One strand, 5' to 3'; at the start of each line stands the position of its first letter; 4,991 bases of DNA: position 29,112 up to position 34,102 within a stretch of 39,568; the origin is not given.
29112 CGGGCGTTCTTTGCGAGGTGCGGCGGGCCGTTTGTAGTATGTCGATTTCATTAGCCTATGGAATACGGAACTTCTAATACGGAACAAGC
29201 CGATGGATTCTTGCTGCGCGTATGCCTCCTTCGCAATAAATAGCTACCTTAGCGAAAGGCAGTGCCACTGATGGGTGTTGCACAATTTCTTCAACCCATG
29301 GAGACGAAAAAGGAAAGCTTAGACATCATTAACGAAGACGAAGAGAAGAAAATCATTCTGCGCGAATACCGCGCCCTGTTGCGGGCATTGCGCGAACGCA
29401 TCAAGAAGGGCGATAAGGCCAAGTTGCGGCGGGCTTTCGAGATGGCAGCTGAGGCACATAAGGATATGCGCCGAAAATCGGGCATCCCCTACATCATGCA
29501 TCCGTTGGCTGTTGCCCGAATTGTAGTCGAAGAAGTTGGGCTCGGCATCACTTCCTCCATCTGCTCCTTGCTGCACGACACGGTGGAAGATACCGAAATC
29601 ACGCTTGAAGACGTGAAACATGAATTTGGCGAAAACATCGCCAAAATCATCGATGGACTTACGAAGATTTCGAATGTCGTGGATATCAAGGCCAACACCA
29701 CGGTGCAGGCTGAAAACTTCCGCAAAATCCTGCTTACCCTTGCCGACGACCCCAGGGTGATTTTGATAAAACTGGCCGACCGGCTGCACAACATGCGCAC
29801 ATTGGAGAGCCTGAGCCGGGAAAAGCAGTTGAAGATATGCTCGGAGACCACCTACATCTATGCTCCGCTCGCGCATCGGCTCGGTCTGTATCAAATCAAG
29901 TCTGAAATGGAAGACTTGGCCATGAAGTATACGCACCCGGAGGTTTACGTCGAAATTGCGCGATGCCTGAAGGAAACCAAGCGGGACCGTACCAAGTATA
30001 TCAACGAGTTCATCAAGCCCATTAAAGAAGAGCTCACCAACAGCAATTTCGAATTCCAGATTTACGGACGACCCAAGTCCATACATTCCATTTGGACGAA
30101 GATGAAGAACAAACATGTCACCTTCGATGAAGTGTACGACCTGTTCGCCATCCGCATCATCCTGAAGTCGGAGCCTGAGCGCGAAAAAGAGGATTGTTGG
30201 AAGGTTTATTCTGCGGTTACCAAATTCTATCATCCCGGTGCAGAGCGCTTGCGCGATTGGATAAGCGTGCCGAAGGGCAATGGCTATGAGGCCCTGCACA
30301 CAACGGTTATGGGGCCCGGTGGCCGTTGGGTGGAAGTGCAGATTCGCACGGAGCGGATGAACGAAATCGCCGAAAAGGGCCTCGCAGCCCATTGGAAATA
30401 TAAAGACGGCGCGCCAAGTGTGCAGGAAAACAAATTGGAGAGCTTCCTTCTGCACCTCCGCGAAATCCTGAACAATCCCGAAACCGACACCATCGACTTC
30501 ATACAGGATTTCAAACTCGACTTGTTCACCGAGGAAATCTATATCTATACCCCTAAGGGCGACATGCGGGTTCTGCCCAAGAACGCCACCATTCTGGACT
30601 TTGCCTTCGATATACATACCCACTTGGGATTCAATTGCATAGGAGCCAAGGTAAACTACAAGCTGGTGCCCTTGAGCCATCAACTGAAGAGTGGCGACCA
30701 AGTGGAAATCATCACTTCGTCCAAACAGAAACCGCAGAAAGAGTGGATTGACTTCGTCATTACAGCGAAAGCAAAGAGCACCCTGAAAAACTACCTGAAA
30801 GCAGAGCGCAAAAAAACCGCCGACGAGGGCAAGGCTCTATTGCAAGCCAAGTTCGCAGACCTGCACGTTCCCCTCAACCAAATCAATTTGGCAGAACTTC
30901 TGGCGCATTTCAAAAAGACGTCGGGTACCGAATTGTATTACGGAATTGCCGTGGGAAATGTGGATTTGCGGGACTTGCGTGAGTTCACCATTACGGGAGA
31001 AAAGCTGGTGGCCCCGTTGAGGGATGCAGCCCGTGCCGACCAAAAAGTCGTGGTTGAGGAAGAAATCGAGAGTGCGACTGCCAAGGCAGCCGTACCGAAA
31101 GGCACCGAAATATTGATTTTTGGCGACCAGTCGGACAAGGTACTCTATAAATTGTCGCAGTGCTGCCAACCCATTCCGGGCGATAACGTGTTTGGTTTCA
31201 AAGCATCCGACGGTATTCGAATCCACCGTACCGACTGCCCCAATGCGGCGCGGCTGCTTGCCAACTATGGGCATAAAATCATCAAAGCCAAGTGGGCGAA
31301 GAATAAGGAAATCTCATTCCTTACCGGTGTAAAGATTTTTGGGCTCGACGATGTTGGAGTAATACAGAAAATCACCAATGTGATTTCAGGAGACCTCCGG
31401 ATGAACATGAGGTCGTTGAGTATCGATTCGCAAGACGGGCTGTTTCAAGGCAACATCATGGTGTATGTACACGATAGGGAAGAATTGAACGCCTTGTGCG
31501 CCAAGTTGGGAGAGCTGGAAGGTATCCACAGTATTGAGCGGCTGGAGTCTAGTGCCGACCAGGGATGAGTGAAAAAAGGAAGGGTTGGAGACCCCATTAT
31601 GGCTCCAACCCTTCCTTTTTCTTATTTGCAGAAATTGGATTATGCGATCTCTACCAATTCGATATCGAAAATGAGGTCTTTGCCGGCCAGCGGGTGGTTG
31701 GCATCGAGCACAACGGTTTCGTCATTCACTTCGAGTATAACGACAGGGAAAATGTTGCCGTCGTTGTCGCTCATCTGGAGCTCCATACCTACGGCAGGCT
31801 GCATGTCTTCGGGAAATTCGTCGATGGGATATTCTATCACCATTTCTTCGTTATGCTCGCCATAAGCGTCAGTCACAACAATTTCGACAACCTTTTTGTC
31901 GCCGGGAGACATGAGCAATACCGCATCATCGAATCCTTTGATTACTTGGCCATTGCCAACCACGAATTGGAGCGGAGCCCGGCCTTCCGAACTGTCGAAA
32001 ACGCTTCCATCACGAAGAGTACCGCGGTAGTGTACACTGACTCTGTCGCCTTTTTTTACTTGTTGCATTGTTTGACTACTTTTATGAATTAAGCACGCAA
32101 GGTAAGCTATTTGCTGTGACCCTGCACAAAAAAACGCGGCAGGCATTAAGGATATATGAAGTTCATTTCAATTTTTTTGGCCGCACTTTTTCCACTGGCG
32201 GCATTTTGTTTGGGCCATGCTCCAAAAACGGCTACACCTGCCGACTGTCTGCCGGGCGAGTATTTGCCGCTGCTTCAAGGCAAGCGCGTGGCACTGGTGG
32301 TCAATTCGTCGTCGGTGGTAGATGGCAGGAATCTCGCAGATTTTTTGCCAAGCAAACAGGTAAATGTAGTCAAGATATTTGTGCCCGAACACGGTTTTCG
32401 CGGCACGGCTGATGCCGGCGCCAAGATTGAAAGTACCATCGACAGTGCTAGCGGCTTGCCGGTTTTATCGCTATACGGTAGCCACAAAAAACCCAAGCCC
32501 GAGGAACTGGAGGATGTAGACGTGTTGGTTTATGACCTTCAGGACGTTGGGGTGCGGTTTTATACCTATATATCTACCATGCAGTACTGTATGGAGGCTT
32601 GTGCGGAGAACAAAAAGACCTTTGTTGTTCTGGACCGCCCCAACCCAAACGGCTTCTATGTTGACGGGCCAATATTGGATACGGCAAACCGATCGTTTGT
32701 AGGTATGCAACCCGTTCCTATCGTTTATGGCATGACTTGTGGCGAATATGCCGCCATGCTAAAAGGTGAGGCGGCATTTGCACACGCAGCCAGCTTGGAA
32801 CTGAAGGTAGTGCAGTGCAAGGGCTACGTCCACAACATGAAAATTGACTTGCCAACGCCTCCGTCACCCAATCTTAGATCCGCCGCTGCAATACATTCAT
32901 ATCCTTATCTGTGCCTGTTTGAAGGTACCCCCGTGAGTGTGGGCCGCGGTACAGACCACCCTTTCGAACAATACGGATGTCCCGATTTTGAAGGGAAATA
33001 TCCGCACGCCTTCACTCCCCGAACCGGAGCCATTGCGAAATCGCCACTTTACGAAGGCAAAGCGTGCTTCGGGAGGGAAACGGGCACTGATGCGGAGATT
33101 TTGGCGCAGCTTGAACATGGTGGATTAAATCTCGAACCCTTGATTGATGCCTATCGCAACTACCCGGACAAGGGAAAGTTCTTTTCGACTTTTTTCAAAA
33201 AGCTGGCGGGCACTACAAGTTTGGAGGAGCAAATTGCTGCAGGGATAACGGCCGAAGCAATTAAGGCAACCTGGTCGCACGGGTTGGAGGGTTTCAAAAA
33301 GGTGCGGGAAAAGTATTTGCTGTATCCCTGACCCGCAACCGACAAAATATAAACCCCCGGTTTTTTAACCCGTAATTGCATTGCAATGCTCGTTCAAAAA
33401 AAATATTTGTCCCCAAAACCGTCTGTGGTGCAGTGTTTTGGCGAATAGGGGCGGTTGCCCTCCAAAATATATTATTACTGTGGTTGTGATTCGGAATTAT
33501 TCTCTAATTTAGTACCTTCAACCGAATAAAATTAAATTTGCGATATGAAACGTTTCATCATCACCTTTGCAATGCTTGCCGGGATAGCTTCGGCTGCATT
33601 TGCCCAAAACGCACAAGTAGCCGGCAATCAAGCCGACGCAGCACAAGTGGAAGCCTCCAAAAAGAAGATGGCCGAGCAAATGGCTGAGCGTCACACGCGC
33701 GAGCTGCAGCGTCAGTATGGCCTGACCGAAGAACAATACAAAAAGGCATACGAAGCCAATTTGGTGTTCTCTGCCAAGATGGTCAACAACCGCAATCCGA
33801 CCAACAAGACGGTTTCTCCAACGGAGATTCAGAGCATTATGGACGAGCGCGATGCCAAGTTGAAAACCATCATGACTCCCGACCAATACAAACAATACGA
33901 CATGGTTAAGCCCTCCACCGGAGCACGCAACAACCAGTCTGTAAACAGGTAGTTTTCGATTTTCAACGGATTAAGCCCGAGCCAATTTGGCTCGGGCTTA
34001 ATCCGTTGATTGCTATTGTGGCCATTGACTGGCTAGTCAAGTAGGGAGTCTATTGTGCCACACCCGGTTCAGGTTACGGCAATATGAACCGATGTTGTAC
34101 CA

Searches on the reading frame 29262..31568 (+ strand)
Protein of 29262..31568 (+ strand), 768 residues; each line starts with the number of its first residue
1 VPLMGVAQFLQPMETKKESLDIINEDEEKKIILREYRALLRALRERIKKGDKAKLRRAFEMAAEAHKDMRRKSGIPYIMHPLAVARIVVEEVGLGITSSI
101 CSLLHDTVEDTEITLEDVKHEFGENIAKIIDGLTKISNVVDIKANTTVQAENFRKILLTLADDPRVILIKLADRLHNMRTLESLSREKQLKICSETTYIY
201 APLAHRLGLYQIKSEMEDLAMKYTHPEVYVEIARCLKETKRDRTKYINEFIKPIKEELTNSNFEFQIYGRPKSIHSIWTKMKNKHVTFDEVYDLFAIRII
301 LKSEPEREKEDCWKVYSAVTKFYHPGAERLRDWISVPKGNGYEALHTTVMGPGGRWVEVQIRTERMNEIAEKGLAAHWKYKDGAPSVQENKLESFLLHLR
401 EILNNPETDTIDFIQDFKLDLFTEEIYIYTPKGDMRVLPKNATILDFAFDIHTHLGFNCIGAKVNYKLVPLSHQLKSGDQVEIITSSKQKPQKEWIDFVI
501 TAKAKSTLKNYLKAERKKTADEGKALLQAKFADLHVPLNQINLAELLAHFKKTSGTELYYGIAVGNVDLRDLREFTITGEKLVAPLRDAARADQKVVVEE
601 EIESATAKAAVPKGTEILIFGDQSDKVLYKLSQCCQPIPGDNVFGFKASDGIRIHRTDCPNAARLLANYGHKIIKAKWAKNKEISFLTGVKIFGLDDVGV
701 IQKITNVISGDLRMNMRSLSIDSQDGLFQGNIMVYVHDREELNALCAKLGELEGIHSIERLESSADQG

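Call 8: search_protein_families(library=pfam, proteins=[window:29262-31568:+], max_evalue=0.001)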
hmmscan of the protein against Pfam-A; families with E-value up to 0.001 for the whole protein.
window:29262-31568:+ (768 aa): 5 families
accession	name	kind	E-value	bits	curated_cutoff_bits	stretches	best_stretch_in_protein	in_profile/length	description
PF13328.12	HD_4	-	2.7e-42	144.6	27.2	1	58-209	1-155/156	HD domain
PF04607.23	RelA_SpoT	-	2.9e-36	124.6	27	1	269-383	1-111/113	Region found in RelA / SpoT proteins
PF02824.27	TGS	-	3.5e-21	75.4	22.2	1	426-485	1-60/60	TGS domain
PF13291.12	ACT_4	-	7.5e-15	55.8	27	1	685-760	4-80/80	ACT domain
PF01966.28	HD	-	1.6e-05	25.6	22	1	78-178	2-116/116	HD domain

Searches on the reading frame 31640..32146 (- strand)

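Call 8: search_protein_families(library=pfam, proteins=[window:31640-32146:-], max_evalue=0.001)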
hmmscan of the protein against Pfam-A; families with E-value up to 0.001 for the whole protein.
window:31640-32146:- (168 aa): 2 families
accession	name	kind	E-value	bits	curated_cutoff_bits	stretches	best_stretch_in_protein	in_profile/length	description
PF00254.34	FKBP_C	-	6.3e-23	81.4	21.1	1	28-164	3-93/94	FKBP-type peptidyl-prolyl cis-trans isomerase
PF22199.2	FKBP26_IF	-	0.00084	19.7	27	0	107-153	4-46/46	FKBP26, IF domain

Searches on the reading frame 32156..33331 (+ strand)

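Call 8: search_protein_families(library=pfam, proteins=[window:32156-33331:+], max_evalue=0.001)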
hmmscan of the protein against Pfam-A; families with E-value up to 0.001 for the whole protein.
window:32156-33331:+ (391 aa): 2 families
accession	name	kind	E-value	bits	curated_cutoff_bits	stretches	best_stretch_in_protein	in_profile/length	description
PF07075.17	NamZ_N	-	5.2e-76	255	26.9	1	45-242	1-201/203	Exo-beta-N-acetylmuramidase NamZ, N-terminal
PF20732.2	NamZ_C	-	8.2e-29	101.8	25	1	249-390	3-152/152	Exo-beta-N-acetylmuramidase NamZ, C-terminal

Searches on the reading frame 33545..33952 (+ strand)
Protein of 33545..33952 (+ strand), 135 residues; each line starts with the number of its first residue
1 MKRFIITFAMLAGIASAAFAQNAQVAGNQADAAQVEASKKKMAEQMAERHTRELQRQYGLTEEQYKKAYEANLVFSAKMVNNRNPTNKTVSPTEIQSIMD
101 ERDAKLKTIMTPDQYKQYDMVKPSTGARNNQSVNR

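Call 8: search_protein_families(library=pfam, proteins=[window:33545-33952:+], max_evalue=0.001)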
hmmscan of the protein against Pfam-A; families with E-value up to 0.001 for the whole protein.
window:33545-33952:+ (135 aa): 1 family
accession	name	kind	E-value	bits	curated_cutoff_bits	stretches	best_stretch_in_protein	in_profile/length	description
PF16231.10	DUF4890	-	1.1e-07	32.8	29.7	1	36-85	5-53/109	Domain of unknown function (DUF4890)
